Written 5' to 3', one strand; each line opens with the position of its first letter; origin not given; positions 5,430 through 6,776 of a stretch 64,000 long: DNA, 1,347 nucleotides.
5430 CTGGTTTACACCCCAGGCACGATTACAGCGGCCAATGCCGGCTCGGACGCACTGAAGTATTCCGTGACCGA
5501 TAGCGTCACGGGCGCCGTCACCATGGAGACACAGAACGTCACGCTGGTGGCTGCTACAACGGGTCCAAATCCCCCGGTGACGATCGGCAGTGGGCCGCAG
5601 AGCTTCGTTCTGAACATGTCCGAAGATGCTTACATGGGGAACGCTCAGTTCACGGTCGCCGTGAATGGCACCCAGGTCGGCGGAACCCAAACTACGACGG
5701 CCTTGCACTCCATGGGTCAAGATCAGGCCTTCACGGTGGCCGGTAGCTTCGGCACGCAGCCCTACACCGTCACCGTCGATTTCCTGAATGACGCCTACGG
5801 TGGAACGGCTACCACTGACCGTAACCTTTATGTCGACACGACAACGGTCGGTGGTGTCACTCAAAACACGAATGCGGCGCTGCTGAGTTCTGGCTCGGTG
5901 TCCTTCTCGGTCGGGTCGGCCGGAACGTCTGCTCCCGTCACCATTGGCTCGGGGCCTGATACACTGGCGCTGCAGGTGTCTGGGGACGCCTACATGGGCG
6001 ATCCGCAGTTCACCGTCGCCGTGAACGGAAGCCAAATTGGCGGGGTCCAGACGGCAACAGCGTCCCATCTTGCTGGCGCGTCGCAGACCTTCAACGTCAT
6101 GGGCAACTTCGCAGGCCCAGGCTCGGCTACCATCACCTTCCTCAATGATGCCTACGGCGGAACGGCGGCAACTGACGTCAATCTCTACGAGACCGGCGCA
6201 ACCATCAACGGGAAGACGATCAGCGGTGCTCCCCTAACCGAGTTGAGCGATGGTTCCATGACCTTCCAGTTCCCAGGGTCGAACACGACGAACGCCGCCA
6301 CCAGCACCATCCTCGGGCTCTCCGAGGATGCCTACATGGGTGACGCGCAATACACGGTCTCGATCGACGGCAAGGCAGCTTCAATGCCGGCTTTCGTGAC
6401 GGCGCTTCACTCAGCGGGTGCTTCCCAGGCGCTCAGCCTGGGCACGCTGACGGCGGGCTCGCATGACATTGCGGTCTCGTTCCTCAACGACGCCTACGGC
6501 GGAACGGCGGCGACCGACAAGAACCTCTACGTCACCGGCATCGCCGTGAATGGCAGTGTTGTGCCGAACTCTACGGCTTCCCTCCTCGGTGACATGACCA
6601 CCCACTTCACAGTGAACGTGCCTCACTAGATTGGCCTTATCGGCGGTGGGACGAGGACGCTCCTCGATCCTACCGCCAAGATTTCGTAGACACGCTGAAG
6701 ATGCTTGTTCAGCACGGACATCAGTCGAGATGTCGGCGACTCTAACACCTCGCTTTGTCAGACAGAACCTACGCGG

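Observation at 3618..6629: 1003-aa metzincin with triplicated ~115-aa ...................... repeat and no visible secretion signal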

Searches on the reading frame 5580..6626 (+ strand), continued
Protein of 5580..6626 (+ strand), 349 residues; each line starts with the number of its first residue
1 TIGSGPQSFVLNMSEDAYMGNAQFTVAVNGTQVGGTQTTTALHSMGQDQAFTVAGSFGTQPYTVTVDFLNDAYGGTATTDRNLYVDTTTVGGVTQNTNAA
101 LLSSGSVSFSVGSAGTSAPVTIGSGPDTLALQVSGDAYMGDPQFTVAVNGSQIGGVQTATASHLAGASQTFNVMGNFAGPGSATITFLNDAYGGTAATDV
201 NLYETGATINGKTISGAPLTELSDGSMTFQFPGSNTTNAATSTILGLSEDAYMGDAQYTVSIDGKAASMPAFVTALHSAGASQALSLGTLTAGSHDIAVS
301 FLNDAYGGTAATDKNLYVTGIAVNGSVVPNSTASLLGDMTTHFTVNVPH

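Call 90: search_protein_families(library=pfam, proteins=[L006:1-1446:+, L006:1419-2615:+, L006:2619-3755:+, L006:3770-5041:-, L006:5062-6702:+, L006:9166-9888:+, L010:2-595:+, L018:8668-9666:-, L017:5354-6889:-, L025:3902-4915:-], max_evalue=0.0001)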
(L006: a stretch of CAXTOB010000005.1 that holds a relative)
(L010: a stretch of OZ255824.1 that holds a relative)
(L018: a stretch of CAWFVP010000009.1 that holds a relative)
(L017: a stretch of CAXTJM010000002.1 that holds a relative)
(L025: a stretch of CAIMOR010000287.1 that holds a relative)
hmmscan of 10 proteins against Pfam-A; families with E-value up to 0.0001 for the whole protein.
L006:1-1446:+ (482 aa): 1 family
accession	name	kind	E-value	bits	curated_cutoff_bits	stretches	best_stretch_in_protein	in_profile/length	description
PF13807.11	GNVR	-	2.4e-09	37.4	27.7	1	172-248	7-81/82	G-rich domain on putative tyrosine kinase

L006:1419-2615:+ (399 aa): 4 families
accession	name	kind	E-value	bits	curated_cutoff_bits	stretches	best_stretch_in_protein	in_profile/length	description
PF13641.12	Glyco_tranf_2_3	-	1.4e-20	74.8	27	1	55-269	2-226/230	Glycosyltransferase like family 2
PF00535.33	Glycos_transf_2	-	4.6e-20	72.7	23.3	1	60-220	3-164/168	Glycosyl transferase family 2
PF13506.12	Glyco_transf_21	-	8.3e-09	35.6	21.7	1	126-217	23-111/174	Glycosyl transferase family 21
PF13632.12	Glyco_trans_2_3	-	1.1e-07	32.3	27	1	140-338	4-196/198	Glycosyl transferase family group 2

L006:2619-3755:+ (379 aa): 4 families
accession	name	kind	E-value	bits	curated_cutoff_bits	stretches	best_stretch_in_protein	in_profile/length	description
PF13692.12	Glyco_trans_1_4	-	2.2e-22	80.3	27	1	200-343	3-142/142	Glycosyl transferases group 1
PF00534.26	Glycos_transf_1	-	3.5e-19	69.4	26.4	1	200-355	17-170/172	Glycosyl transferases group 1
PF13439.12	Glyco_transf_4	-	3.9e-18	66.5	28.5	1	19-182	10-165/170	Glycosyltransferase Family 4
PF13579.12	Glyco_trans_4_4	-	2.1e-16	61.1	29.7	1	18-182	8-158/158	Glycosyl transferase 4-like domain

L006:3770-5041:- (424 aa): 0 families

L006:5062-6702:+ (547 aa): 1 family
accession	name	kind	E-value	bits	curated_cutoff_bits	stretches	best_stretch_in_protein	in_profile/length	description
PF10082.15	BBP2_2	-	6.2e-46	157.4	23.7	1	156-510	1-360/378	Putative beta-barrel porin 2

L006:9166-9888:+ (241 aa): 0 families

L010:2-595:+ (198 aa): 2 families
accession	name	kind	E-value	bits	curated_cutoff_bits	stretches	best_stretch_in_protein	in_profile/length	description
PF08352.17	oligo_HPY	-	2.6e-20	73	27.1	1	92-157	1-65/65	Oligopeptide/dipeptide transporter, C-terminal region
PF00005.33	ABC_tran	-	1.5e-08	35.8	25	1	8-40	104-136/137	ABC transporter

L018:8668-9666:- (333 aa): 1 family
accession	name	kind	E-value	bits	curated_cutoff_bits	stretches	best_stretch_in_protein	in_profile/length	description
PF00496.27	SBP_bac_5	-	6.6e-57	193.7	32.4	1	73-291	1-212/368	Bacterial extracellular solute-binding proteins, family 5 Middle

L017:5354-6889:- (512 aa): 2 families
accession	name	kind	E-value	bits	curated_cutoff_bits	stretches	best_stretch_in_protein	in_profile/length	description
PF13440.11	Polysacc_synt_3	-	1.9e-76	257.6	23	1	50-341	1-292/293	Polysaccharide biosynthesis protein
PF01943.22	Polysacc_synt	-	2.3e-36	126.1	28.2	1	27-291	2-272/274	Polysaccharide biosynthesis protein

L025:3902-4915:- (338 aa): 1 family
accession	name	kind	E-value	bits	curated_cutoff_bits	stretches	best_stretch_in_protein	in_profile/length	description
PF03401.19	TctC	-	2.6e-60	204.7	27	1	62-334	1-273/274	Tripartite tricarboxylate transporter family receptor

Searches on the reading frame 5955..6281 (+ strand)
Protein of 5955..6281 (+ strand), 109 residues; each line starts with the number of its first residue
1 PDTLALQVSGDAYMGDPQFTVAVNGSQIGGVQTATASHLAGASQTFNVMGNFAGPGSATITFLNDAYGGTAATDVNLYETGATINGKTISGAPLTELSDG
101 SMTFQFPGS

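Call 65: search_solved_structures(query=window:5955-6281:+, max_evalue=10, show_alignments=2)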
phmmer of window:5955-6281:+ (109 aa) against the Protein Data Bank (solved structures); distinct sequences matched with E-value up to 10: 5.
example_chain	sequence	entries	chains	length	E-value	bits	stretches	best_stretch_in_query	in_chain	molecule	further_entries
5ly8_A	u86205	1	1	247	0.063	16.6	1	24-101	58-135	Tail component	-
2inu_A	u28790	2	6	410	0.62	13.4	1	34-84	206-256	Inulin fructotransferase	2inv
7mdt_L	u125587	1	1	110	0.83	13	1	28-71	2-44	Rh4O9.8 monoclonal antibody Light Chain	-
7y22_Y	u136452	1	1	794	0.85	13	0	17-63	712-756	phage tail tubular protein B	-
9vvp_L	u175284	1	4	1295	2.6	11.4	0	21-55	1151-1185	Gp29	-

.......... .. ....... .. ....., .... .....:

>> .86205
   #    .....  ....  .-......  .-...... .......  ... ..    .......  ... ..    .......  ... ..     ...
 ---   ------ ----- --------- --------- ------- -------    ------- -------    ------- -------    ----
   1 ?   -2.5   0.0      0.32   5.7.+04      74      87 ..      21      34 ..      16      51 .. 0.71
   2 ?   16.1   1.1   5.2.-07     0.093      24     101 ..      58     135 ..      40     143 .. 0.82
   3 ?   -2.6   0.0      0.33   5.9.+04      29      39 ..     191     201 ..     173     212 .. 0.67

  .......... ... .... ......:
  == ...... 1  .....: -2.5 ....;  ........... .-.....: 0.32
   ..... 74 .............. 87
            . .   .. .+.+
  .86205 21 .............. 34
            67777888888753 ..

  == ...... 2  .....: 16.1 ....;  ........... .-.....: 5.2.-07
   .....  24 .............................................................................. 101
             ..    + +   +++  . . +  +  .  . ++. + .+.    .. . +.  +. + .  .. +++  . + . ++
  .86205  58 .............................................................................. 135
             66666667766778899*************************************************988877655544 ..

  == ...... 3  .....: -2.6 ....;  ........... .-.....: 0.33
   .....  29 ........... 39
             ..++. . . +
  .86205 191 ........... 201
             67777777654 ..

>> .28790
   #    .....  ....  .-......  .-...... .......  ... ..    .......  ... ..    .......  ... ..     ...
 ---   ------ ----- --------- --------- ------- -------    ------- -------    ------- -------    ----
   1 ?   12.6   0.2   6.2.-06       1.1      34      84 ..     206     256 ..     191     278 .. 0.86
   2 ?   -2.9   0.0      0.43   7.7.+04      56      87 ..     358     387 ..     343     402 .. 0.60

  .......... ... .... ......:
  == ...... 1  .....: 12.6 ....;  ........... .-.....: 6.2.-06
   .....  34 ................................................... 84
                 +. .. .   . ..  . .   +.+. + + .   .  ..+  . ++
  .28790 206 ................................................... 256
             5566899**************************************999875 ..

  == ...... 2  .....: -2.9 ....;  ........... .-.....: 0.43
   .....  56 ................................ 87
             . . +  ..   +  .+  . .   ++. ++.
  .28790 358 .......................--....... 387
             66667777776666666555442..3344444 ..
